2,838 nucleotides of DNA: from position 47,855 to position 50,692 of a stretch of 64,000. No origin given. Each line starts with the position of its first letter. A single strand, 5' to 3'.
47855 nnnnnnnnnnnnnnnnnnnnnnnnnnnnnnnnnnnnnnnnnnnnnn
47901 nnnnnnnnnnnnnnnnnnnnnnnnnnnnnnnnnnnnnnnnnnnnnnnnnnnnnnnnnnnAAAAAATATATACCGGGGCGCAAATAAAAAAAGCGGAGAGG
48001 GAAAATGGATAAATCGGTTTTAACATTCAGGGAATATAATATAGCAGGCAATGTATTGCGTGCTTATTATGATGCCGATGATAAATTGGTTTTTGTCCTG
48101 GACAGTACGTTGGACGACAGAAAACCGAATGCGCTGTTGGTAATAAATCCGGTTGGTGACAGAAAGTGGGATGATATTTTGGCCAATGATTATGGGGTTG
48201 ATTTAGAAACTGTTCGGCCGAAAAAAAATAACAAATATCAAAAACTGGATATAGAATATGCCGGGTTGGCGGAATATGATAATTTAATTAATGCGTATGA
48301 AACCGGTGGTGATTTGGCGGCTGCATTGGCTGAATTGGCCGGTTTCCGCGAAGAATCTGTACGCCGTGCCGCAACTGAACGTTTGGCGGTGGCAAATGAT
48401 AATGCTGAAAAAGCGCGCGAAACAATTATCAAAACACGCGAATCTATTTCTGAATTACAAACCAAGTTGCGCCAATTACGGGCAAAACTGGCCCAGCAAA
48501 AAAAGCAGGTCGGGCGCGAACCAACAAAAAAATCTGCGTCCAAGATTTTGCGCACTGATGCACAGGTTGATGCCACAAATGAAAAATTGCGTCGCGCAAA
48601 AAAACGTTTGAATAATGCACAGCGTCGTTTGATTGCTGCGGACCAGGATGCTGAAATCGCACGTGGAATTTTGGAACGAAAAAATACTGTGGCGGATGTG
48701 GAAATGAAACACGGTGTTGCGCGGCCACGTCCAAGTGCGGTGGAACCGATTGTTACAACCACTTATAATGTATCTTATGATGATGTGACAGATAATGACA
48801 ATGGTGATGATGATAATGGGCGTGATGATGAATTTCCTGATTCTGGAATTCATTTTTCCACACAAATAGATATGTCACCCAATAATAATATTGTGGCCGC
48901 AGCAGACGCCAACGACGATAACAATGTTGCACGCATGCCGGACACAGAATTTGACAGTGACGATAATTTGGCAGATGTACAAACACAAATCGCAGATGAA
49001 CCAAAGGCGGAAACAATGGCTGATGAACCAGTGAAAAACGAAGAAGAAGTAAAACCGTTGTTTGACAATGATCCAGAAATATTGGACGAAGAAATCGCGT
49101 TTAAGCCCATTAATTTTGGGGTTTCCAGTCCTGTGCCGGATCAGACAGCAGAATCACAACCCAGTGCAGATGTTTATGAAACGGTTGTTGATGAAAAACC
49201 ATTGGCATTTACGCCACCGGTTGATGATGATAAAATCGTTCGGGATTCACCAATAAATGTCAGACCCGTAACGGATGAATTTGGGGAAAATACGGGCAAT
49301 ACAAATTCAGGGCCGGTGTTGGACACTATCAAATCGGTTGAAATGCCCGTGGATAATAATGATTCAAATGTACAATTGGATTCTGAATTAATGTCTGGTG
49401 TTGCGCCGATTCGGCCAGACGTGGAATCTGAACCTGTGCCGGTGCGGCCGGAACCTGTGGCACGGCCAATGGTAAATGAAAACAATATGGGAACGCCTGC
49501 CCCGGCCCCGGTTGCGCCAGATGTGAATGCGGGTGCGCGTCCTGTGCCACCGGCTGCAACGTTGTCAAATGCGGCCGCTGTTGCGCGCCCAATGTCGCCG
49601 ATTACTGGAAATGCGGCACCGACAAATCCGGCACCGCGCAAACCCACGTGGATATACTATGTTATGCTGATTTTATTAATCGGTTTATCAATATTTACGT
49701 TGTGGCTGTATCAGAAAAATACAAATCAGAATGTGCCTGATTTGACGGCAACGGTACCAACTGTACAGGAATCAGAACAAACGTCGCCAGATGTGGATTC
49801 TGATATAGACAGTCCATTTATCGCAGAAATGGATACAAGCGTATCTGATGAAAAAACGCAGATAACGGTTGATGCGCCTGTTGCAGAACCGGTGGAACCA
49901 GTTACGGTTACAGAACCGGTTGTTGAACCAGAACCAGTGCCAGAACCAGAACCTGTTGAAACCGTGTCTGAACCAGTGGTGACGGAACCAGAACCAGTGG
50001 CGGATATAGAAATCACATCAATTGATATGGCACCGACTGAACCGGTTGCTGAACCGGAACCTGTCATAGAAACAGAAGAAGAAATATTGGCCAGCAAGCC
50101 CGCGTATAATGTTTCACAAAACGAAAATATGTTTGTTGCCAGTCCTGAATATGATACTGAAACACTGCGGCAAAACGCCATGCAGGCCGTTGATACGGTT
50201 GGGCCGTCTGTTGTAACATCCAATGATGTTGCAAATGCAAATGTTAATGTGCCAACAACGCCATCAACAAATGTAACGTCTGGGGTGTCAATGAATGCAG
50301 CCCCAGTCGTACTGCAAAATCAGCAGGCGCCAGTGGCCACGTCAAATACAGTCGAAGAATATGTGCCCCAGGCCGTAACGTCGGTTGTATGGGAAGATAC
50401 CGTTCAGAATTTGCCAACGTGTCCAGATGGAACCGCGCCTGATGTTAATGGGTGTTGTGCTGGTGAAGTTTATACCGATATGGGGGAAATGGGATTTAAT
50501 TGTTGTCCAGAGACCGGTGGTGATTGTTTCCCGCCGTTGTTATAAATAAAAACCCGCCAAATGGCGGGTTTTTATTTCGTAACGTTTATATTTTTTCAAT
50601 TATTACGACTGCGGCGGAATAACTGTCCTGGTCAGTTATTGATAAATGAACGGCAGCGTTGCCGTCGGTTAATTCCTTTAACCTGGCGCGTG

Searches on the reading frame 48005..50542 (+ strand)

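Call 7: search_protein_families(library=pfam, proteins=[window:48005-50542:+], max_evalue=1)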
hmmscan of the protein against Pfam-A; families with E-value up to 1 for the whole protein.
window:48005-50542:+ (846 aa): 5 families
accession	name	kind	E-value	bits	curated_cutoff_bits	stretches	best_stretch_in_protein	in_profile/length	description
PF00482.28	T2SSF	-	0.054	13.9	25.2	1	91-129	64-102/125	Type II secretion system (T2SS), protein F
PF20993.2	CENPH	-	0.096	13.2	27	1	124-196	97-163/175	CENPH protein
PF14712.11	Snapin_Pallidin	-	0.1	13.5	29.6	1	135-204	16-87/89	Snapin/Pallidin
PF08700.17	VPS51_Exo84_N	-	0.1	13.2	24.2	1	140-171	52-83/87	Vps51/EXO84/COG1 N-terminal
PF02601.20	Exonuc_VII_L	-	0.11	12.3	35.9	1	118-221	170-278/315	Exonuclease VII, large subunit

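Call 8: search_protein_families(library=ncbifam, proteins=[window:48005-50542:+], max_evalue=1)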
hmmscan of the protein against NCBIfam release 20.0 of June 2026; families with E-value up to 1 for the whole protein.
window:48005-50542:+ (846 aa): 11 families
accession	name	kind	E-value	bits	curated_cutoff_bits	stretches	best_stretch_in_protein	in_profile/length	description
NF045780.1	TrlF_fam_ATP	equivalog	0.00022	20.1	350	1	113-223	436-549/944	TrlF family AAA-like ATPase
TIGR02168.1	SMC_prok_B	equivalog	0.001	16.9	567.35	1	116-227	363-476/1181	chromosome segregation protein SMC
NF003034.1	PRK03918.1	equivalog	0.0045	15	700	1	99-210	585-697/878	DNA double-strand break repair ATPase Rad50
NF045487.1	ASRP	equivalog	0.043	12.4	300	1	125-213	197-442/593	archaea-specific SMC-related protein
TIGR02169.1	SMC_prok_A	equivalog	0.046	11.4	729.4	1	121-220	734-833/1165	chromosome segregation protein SMC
TIGR02680.1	TIGR02680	hypoth_equivalog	0.052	11.3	462.85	1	102-235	817-946/1356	TIGR02680 family protein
TIGR01069.2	mutS2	equivalog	0.13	10.5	400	1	124-216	522-615/790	endonuclease MutS2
NF003409.0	PRK04778.1-3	equivalog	0.16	10.7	562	1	76-170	50-142/570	septation ring formation regulator EzrA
NF009344.0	PRK12705.1-1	equivalog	0.29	9.7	831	1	105-226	77-195/572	hypothetical protein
TIGR04211.1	SH3_and_anchor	equivalog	0.45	10.1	65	1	122-216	63-155/198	TIGR04211 family SH3 domain-containing protein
TIGR02977.1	phageshock_pspA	equivalog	0.49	10.1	242.95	1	115-229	83-193/219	phage shock protein PspA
